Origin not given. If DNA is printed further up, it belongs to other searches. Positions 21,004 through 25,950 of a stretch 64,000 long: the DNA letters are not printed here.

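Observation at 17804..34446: Composite DISARM/Druantia-like locus: a DruH/DruE-like operon faces a PglX-like methyltransferase plus a PLD-SNF2 fusion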

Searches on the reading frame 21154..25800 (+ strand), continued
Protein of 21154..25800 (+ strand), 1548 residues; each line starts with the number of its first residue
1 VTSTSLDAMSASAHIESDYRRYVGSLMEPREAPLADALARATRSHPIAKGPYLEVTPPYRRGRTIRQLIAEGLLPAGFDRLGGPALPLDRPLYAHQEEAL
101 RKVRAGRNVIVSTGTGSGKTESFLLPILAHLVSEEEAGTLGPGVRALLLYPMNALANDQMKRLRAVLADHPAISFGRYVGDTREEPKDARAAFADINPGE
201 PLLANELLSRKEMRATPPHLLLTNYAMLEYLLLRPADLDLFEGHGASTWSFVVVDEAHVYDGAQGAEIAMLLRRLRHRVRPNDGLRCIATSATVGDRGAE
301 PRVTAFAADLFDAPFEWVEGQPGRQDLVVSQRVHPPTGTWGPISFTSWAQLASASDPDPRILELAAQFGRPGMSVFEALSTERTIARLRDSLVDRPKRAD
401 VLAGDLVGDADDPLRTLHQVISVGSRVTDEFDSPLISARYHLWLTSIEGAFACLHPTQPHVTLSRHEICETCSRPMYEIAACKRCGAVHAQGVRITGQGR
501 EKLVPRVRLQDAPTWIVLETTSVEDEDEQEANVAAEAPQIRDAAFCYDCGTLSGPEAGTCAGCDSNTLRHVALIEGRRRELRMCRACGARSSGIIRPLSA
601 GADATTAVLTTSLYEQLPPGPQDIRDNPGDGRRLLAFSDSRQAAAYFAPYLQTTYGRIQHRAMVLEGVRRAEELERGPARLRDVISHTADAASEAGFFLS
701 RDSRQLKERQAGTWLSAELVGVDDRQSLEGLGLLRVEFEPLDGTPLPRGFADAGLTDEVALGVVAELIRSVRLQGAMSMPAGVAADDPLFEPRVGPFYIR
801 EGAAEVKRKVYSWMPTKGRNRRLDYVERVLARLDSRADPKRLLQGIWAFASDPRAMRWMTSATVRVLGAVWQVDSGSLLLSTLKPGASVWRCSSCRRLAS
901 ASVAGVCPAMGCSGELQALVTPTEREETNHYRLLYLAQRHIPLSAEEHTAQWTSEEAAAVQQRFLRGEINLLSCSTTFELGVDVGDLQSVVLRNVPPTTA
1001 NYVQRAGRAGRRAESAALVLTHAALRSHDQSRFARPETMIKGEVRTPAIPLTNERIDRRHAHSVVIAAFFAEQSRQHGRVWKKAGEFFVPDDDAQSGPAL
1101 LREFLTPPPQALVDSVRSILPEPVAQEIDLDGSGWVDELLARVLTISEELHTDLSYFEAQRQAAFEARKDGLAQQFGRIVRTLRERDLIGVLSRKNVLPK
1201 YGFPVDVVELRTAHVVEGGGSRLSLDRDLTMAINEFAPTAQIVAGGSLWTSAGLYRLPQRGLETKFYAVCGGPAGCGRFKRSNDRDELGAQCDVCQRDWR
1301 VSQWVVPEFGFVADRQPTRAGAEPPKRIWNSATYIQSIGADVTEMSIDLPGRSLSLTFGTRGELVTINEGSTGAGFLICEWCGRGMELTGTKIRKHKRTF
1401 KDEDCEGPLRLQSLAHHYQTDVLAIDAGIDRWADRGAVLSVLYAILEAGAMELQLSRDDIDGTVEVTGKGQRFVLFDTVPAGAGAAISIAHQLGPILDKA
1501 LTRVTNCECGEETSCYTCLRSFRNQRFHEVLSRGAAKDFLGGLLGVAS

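Call 79: search_protein_families(library=pfam, proteins=[L028:15019-18369:+, L028:18373-22485:+, L043:14847-18443:+, L043:18404-21178:+, L043:21203-24523:+, L018:3559-6501:-, L014:1210-4482:-, L031:14710-18015:-], max_evalue=0.0001)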
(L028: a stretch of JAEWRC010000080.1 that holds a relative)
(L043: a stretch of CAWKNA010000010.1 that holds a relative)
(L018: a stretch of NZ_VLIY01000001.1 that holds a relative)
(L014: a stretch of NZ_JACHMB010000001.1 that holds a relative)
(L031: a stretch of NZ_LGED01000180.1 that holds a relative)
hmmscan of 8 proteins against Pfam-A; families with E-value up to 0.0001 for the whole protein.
L028:15019-18369:+ (1116 aa): 4 families
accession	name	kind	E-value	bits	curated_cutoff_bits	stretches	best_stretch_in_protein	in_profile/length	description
PF00271.37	Helicase_C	-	3.1e-17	63.3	23.5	1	592-705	5-110/110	Helicase conserved C-terminal domain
PF00176.29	SNF2-rel_dom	-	6.5e-16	58.7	24.9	1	279-457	11-191/290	SNF2-related domain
PF04851.21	ResIII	-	1.8e-10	41.4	22.5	1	268-430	6-163/164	Type III restriction enzyme, res subunit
PF00270.35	DEAD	-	1.3e-06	28.7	26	1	269-431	3-162/167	DEAD/DEAH box helicase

L028:18373-22485:+ (1370 aa): 2 families
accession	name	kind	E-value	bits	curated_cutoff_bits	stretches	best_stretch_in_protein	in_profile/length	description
PF07669.17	Eco57I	-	1.3e-12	48.6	25.3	1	614-933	1-88/171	Eco57I restriction-modification methylase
PF20473.4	MmeI_Mtase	-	5.8e-06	26.1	27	1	554-637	16-86/259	MmeI, DNA-methyltransferase domain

L043:14847-18443:+ (1198 aa): 5 families
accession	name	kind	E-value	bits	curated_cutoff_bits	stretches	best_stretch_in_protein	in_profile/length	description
PF00271.37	Helicase_C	-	5.8e-24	84.9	23.5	1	524-632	10-110/110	Helicase conserved C-terminal domain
PF13020.12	NOV_C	-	2.8e-14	53.4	22.1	1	1076-1159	3-87/91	Protein NO VEIN, C-terminal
PF00176.29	SNF2-rel_dom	-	4.1e-13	49.5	24.9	1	145-313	20-185/290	SNF2-related domain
PF04851.21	ResIII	-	7.6e-11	42.6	22.5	1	122-292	2-163/164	Type III restriction enzyme, res subunit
PF00270.35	DEAD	-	6.6e-07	29.6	26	1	145-292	17-161/167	DEAD/DEAH box helicase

L043:18404-21178:+ (924 aa): 1 family
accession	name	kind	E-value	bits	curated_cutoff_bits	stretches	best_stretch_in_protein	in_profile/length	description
PF06634.17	DUF1156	-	9e-32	109.5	24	1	32-103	1-73/73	Protein of unknown function (DUF1156)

L043:21203-24523:+ (1106 aa): 2 families
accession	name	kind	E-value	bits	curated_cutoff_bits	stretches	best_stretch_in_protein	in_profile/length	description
PF04465.17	DUF499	-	9e-32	110.3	23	2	302-615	39-345/1024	Protein of unknown function (DUF499)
PF18731.6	HEPN_Swt1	-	5.5e-27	94.8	27.5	1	11-120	1-113/115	Swt1-like HEPN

L018:3559-6501:- (980 aa): 4 families
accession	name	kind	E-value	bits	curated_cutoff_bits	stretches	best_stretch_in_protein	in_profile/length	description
PF00271.37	Helicase_C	-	1.8e-17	64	23.5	1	456-568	6-110/110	Helicase conserved C-terminal domain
PF00176.29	SNF2-rel_dom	-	9.4e-15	54.9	24.9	1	150-319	20-190/290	SNF2-related domain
PF04851.21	ResIII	-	2.5e-09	37.7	22.5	1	132-293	7-163/164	Type III restriction enzyme, res subunit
PF00270.35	DEAD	-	1.2e-06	28.8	26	1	148-294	15-162/167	DEAD/DEAH box helicase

L014:1210-4482:- (1090 aa): 3 families
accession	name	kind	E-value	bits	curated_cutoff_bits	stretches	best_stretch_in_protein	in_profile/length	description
PF00271.37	Helicase_C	-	3.6e-21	75.9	23.5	1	550-654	14-110/110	Helicase conserved C-terminal domain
PF00176.29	SNF2-rel_dom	-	2.4e-09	37.2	24.9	1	169-353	17-184/290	SNF2-related domain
PF13307.12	Helicase_C_2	-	6.5e-05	23.5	25.3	0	547-656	5-116/170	Helicase C-terminal domain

L031:14710-18015:- (1101 aa): 2 families
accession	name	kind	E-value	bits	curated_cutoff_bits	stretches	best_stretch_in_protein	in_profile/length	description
PF18135.7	Type_ISP_C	-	2.3e-80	270.7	25.9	1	691-1041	1-342/342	Type ISP C-terminal specificity domain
PF02384.22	N6_Mtase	-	7.7e-11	42.3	20.4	1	315-503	4-139/311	N-6 DNA Methylase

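Call 114: search_dna_similar(query=window:21154-25800:+, collection=plasmids, mode=protein, max_rows=30, max_evalue=1e-20)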
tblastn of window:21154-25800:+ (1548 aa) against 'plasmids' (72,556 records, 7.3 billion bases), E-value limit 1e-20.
Records with a match: 132; places in all: 151; records where one place covers at least 80% of the query: 5.
Best place of each record, by identity: <60% 132.
By first word of the organism name: Escherichia 16; Deinococcus 16; Thermus 9; Nostoc 6; Roseomonas 5; Planktothrix 5; Mesorhizobium 4; Streptomyces 4; Rhizobium 3; Pseudanabaena 3; and 48 more.
By predicted mobility (MOB-suite, as given by PLSDB): non-mobilizable 70; mobilizable 32; conjugative 30.
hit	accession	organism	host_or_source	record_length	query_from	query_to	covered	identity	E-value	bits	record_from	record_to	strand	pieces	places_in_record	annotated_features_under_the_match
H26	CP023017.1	Ralstonia solanacearum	Solanum tuberosum,single cell,Potato ...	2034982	21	1544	98%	28.5%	1e-115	413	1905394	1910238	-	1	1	hypothetical protein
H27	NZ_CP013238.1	Clostridium butyricum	Microbial isolate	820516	9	1544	99%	27.9%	2e-169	575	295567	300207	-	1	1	DEAD/DEAH box helicase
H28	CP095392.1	Natribaculum breve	cell culture,saline soil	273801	6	1542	99%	24.0%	4e-85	318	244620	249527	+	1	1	record has no annotation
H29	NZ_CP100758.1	Natrinema gelatinilyticum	marine sediment,sediment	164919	1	1547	89%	25.9%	6e-52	331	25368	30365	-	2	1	DEAD/DEAH box helicase | DNA methyltransferase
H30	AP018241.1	Microchaete diplosiphon NIES-3275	-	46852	2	1544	72%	30.5%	1e-61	464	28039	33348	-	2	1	DEAD/DEAH box helicase-like protein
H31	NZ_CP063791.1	Tolypothrix sp. PCC 7712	Soil sample,soil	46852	2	1544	72%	30.5%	1e-61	464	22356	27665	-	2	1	DEAD/DEAH box helicase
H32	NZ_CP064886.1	Tolypothrix sp. PCC 7601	Fresh water sample,Fresh water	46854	2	1544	72%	30.5%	1e-61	464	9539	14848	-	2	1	DEAD/DEAH box helicase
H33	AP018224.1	Nostoc linckia NIES-25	-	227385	6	1540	70%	31.3%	7e-59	448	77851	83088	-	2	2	DEAD/DEAH box helicase-like protein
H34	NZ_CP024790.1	Nostoc flagelliforme CCNUN1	cell culture,desert soil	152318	6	1540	70%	31.3%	4e-62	456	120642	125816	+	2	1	DEAD/DEAH box helicase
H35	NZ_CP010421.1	Azotobacter chroococcum NCIMB 8003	cell culture,soil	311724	90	1541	76%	28.4%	4e-41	326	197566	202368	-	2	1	DEAD/DEAH box helicase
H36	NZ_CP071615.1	Rhizobium bangladeshense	lentil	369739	30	1544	80%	26.6%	6e-25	229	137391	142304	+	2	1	DEAD/DEAH box helicase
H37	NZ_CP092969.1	Methylocystis parvus OBBP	Bacterial Monoculture,Mud, soil or ...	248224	86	1540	76%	27.7%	6e-29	265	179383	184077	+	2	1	DEAD/DEAH box helicase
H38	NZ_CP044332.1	Methylocystis parvus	-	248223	86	1540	76%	27.7%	6e-29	265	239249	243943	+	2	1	DEAD/DEAH box helicase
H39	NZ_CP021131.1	Meiothermus taiwanensis WR-220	-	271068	47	1398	69%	29.0%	4e-48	334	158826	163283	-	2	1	DEAD/DEAH box helicase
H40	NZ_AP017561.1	Pseudanabaena sp. ABRG5-3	-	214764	6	1547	62%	32.2%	3e-58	438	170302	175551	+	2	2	DEAD/DEAH box helicase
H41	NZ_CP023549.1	Rhodobacter sp. CZR27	cell culture,paddy soil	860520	86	1519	65%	29.3%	2e-39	287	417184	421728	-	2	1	DEAD/DEAH box helicase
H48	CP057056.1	Escherichia coli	culture,Pooled cattle faecal samples ...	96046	93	1540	65%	26.8%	5e-30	263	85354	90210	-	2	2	DEAD/DEAH box helicase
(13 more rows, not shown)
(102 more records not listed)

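Call 115: get_annotated_region(hit=H26, flank=7000)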
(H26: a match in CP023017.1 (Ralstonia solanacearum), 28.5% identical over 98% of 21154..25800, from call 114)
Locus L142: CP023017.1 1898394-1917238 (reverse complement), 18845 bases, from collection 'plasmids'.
description: Ralstonia solanacearum strain SL3022 plasmid unnamed, complete sequence
organism: Ralstonia solanacearum (NCBI taxid 305)
taxonomy: Bacteria; Pseudomonadota; Betaproteobacteria; Burkholderiales; Burkholderiaceae; Ralstonia; Ralstonia solanacearum
host: -; source: Solanum tuberosum,single cell,Potato bacterial wilt; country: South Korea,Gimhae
typing (MOB-suite, as given by PLSDB): non-mobilizable
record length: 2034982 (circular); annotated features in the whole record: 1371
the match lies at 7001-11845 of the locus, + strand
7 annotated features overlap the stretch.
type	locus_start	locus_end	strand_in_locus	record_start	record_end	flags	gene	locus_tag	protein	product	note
CDS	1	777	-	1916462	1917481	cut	xylF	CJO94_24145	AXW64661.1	D-xylose ABC transporter substrate-binding protein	-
CDS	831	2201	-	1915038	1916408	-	-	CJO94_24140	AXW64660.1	porin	-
CDS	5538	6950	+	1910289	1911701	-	-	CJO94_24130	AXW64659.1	hypothetical protein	-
CDS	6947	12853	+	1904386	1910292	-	-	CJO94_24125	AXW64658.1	hypothetical protein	-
CDS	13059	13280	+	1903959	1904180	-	-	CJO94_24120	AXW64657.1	hypothetical protein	-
CDS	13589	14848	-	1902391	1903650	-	-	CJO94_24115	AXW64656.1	histidine kinase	-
CDS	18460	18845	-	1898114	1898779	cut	-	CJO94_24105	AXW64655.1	DNA-binding response regulator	-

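Call 116: get_annotated_region(hit=H48, flank=9000)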
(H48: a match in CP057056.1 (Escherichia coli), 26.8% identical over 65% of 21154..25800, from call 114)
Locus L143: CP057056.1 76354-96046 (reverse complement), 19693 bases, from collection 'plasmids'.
description: Escherichia coli strain RHB39-C18 plasmid pRHB39-C18_2, complete sequence
organism: Escherichia coli (NCBI taxid 562)
taxonomy: Bacteria; Pseudomonadota; Gammaproteobacteria; Enterobacterales; Enterobacteriaceae; Escherichia; Escherichia coli
host: -; source: culture,Pooled cattle faecal samples collected from floor of farm; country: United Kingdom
typing (MOB-suite, as given by PLSDB): conjugative; replicon IncY; relaxase MOBC; mating-pair formation MPF_T
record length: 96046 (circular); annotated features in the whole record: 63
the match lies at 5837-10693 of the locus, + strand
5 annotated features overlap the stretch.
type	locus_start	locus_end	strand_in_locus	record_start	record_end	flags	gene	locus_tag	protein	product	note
CDS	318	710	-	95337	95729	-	-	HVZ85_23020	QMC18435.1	hypothetical protein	-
CDS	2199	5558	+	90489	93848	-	-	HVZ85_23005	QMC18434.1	hypothetical protein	-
CDS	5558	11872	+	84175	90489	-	-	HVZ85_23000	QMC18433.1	DEAD/DEAH box helicase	-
CDS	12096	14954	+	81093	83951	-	-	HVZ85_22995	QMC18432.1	DEAD/DEAH box helicase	-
CDS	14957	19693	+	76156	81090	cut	-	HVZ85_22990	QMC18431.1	class I SAM-dependent DNA methyltransferase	-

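Call 121: search_protein_families(library=padloc, proteins=[L143:2199-5558:+, L143:12096-14954:+, L143:14957-19693:+], max_evalue=0.00001)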
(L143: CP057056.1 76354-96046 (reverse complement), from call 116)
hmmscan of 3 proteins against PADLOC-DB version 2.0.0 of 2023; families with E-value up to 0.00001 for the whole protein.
L143:2199-5558:+ (1119 aa): 10 families
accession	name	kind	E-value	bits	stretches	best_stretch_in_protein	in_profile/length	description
PDLC00041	DruH3|DruH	-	0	2457.4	1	3-1119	1-1117/1117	Unknown function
PDLC00046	DruH3|DruH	-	0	1303.3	1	524-1119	1-596/596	Unknown function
PDLC00039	DruH3|DruH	-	1.1e-61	207.1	2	5-586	62-654/1142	Unknown function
PDLC00038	DruH3|DruH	-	2e-56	189.5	1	4-624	2-629/1168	Unknown function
PDLC00049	DruH3|DruH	-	7.1e-55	184.3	1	11-964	13-950/1100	Unknown function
PDLC00048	DruH3|DruH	-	3.4e-41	139.2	1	98-957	9-857/1036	Unknown function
PDLC00047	DruH3|DruH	-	9.1e-39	131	2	15-260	9-264/1118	Unknown function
PDLC00050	DruH3|DruH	-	2.9e-38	129.4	1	12-834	7-817/1101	Unknown function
PDLC00044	DruH3|DruH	-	7.1e-33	111.4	1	12-962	10-929/1096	Unknown function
PDLC00040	DruH3|DruH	-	4.9e-21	72.1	1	27-572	67-612/1098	Unknown function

L143:12096-14954:+ (952 aa): 31 families (the best 25 are shown)
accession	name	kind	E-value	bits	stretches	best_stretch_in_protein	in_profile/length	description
PDLC02621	DrmD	-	3e-100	335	2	106-407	121-438/1040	DrmD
PDLC02572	DrmA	-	4.9e-68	228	2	109-409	121-437/1043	DrmA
PDLC02504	BrxHI|BrxHII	-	8.6e-60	200.7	2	108-397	111-401/971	BrxHII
PDLC02633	DrmD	-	1.1e-54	183.8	2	109-401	128-434/839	DrmD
PDLC02500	BrxHI|BrxHII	-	2e-53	180.2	2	102-295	86-296/933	BrxHI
PDLC02632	DrmD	-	1.1e-52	177.4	2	109-407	126-438/662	DrmD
PDLC00659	HmaA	-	1.1e-50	170.5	2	99-401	97-405/1176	SNF2 helicase / DEAD-box helicase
PDLC02840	DpdE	-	8.9e-41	138.1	3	375-566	480-673/1091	DpdE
PDLC02853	DpdE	-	5.3e-40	135.2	2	104-292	95-289/985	DpdE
PDLC02843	DpdE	-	5.7e-38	128.5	2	10-289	61-315/1091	DpdE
PDLC02619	DrmD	-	6.3e-37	125.2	2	86-403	12-336/872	DrmD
PDLC02620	DrmD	-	1.2e-35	120.8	2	106-394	99-392/1060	DrmD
PDLC02623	DrmD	-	1.6e-35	120.2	2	105-302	100-310/1040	DrmD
PDLC02624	DrmD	-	1.4e-34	117.7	2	144-394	2-266/652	DrmD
PDLC02625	DrmD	-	8.8e-34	115.1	2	425-594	246-416/792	DrmD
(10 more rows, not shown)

L143:14957-19693:+ (1579 aa): 21 families
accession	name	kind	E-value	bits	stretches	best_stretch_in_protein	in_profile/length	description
PDLC03614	REase_MTase_IIG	-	1.1e-277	922.8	1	98-1562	76-1531/1584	Type IIG restriction enzyme-methyltransferase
PDLC03611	REase_MTase_IIG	-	4.5e-202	672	1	188-1540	151-1470/1532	Type IIG restriction enzyme-methyltransferase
PDLC02643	DrmMI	-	5.4e-57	191.5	3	538-701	539-723/1347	DrmMI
PDLC02638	DrmMI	-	4e-48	162.3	2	540-706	540-728/935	DrmMI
PDLC03622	REase_MTase_IIG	-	1.3e-31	106.9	2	936-1033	799-895/1524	Type IIG restriction enzyme-methyltransferase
PDLC03613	REase_MTase_IIG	-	1.1e-27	94.1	2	413-700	336-617/1250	Type IIG restriction enzyme-methyltransferase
PDLC03618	REase_MTase_IIG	-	5.4e-26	88.2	1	537-701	532-716/1429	Type IIG restriction enzyme-methyltransferase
PDLC02644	DrmMI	-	8.5e-25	84.8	2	536-700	47-231/988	DrmMI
PDLC02645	DrmMI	-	1.5e-21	74.4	1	537-713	532-727/772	DrmMI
PDLC02639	DrmMI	-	3.2e-21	73.3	1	555-702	250-391/803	DrmMI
PDLC03609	REase_MTase_IIG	-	6.1e-17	58.7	1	593-697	433-533/1066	Type IIG restriction enzyme-methyltransferase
PDLC03620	REase_MTase_IIG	-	2.3e-14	50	1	413-699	440-727/1378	Type IIG restriction enzyme-methyltransferase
PDLC02646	DrmMI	-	2.1e-13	47.3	1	944-998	261-315/792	DrmMI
PDLC03604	REase_MTase_IIG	-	7.5e-13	45.4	1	537-704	340-510/1011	Type IIG restriction enzyme-methyltransferase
PDLC03612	REase_MTase_IIG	-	9.8e-11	38.5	0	632-674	574-616/1247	Type IIG restriction enzyme-methyltransferase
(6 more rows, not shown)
